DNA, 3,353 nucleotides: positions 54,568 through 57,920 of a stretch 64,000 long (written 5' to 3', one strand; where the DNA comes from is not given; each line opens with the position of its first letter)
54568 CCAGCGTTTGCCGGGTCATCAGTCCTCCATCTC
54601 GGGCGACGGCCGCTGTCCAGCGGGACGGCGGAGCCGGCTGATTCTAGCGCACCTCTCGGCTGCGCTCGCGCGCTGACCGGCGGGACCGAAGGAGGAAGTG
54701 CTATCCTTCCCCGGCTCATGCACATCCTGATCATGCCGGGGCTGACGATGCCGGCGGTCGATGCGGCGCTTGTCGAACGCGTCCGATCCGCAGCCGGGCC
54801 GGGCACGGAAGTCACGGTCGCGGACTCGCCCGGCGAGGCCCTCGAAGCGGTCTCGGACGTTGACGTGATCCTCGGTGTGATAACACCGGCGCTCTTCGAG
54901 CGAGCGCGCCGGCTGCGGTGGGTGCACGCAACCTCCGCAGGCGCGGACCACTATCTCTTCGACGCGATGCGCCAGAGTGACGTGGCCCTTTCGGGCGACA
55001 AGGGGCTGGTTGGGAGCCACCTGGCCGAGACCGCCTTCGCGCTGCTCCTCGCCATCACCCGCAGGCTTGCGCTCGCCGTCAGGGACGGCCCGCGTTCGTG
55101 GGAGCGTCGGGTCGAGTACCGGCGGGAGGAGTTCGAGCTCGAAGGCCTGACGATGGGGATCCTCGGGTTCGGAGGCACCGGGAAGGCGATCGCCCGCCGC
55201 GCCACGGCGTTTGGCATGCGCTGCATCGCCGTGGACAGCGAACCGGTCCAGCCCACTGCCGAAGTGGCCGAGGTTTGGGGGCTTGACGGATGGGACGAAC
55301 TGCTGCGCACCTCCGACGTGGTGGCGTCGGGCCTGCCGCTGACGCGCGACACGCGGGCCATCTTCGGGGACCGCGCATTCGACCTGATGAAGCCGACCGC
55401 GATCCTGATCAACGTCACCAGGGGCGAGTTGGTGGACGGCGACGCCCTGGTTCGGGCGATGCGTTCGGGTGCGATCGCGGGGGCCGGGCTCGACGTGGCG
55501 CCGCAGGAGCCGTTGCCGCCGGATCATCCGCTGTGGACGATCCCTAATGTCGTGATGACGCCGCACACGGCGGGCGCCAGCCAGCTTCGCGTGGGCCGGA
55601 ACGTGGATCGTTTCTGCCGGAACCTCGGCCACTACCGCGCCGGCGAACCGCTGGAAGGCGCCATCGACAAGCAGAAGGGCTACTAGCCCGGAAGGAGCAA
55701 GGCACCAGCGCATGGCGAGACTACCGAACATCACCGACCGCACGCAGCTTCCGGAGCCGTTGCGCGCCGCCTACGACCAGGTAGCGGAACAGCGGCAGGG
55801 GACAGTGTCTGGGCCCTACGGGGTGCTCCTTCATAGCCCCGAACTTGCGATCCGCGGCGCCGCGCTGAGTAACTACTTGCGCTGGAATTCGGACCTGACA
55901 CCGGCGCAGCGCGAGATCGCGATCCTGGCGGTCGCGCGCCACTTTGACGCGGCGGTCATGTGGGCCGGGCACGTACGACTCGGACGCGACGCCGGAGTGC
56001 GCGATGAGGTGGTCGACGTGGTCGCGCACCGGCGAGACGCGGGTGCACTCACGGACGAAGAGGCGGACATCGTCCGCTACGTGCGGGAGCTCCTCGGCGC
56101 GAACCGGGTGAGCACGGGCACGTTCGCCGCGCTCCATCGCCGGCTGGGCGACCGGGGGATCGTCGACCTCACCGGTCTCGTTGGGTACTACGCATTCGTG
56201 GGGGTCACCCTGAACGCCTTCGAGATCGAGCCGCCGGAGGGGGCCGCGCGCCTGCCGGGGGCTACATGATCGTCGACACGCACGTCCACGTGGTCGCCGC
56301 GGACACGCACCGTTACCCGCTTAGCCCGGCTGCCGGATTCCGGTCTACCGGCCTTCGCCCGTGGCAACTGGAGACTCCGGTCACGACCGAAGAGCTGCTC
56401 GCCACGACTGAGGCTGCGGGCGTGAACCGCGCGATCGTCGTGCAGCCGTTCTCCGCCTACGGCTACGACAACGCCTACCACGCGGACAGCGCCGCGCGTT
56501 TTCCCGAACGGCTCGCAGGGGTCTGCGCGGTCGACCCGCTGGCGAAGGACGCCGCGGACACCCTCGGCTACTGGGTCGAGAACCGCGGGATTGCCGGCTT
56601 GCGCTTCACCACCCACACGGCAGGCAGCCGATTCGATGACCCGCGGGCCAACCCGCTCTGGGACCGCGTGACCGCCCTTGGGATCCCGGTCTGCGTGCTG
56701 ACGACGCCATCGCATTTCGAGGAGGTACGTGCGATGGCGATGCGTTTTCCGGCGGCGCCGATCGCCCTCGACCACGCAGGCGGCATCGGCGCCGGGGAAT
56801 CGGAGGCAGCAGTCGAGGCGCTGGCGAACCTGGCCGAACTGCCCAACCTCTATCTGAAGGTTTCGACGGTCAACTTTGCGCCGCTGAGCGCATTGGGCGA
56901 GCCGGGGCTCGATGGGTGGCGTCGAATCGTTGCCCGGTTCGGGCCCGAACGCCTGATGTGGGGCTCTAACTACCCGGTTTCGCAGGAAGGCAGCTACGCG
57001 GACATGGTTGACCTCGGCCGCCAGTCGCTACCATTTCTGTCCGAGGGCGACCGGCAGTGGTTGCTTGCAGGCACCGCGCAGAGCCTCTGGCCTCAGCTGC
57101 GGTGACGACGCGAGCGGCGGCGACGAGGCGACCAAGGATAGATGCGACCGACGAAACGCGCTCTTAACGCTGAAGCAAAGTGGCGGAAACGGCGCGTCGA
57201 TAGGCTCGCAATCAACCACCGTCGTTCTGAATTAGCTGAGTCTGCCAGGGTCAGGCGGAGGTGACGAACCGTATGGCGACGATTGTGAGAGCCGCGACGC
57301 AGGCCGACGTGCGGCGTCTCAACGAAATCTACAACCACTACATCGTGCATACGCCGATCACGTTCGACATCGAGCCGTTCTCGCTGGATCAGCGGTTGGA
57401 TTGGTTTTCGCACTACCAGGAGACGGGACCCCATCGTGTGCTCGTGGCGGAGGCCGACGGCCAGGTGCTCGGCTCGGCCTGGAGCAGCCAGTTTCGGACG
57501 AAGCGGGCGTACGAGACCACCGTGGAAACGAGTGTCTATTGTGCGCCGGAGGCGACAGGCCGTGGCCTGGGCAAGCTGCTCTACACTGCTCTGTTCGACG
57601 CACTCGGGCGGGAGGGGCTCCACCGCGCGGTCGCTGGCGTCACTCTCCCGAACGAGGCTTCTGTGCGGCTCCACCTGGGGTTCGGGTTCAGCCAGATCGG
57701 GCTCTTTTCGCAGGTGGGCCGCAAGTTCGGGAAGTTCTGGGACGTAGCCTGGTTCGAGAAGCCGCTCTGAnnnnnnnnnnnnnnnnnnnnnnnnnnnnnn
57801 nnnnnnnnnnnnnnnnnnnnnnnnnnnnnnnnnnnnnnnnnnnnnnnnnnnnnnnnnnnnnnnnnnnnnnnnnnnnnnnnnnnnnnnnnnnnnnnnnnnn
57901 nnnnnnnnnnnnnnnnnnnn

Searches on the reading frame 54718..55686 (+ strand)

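Call 8: search_protein_families(library=pfam, proteins=[window:54718-55686:+])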
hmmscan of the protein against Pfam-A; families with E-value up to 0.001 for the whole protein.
window:54718-55686:+ (322 aa): 2 families
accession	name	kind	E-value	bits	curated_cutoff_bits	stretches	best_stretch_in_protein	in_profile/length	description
PF02826.25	2-Hacid_dh_C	-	2.7e-52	177.2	25.1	1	107-285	1-178/178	D-isomer specific 2-hydroxyacid dehydrogenase, NAD binding domain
PF00389.36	2-Hacid_dh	-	0.00062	19.9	24.6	1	31-220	21-103/134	D-isomer specific 2-hydroxyacid dehydrogenase, catalytic domain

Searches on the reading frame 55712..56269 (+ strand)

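Call 8: search_protein_families(library=pfam, proteins=[window:55712-56269:+])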
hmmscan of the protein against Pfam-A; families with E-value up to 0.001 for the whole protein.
window:55712-56269:+ (185 aa): 1 family
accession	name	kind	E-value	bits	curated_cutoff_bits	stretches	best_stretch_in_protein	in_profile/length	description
PF02627.25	CMD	-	1.8e-06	28.3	23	1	48-124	6-82/84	Carboxymuconolactone decarboxylase family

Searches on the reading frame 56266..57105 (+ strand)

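Call 8: search_protein_families(library=pfam, proteins=[window:56266-57105:+])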
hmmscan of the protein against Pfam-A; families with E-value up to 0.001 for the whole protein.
window:56266-57105:+ (279 aa): 1 family
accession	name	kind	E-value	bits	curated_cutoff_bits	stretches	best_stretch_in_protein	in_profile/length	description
PF04909.20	Amidohydro_2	-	9.9e-42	144.1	26.4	1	3-276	1-288/289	Amidohydrolase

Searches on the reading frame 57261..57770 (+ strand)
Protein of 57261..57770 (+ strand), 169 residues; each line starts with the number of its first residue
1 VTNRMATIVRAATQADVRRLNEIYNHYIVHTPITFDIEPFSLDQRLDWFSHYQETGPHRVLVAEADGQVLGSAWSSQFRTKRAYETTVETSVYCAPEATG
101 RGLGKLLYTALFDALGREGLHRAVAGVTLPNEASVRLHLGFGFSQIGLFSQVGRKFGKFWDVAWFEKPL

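Call 8: search_protein_families(library=pfam, proteins=[window:57261-57770:+])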
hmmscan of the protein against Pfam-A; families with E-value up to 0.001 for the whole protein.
window:57261-57770:+ (169 aa): 4 families
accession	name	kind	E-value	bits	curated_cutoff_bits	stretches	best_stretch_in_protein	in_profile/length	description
PF00583.31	Acetyltransf_1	-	9.2e-16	58.6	20.7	1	22-143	3-116/116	Acetyltransferase (GNAT) family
PF13420.13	Acetyltransf_4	-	4e-13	50.1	24.3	1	9-164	1-155/155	Acetyltransferase (GNAT) domain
PF13302.13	Acetyltransf_3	-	2.1e-07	32.1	25.4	1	8-143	3-137/138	Acetyltransferase (GNAT) domain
PF13508.13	Acetyltransf_7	-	3.2e-07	31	27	1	58-144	3-83/84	Acetyltransferase (GNAT) domain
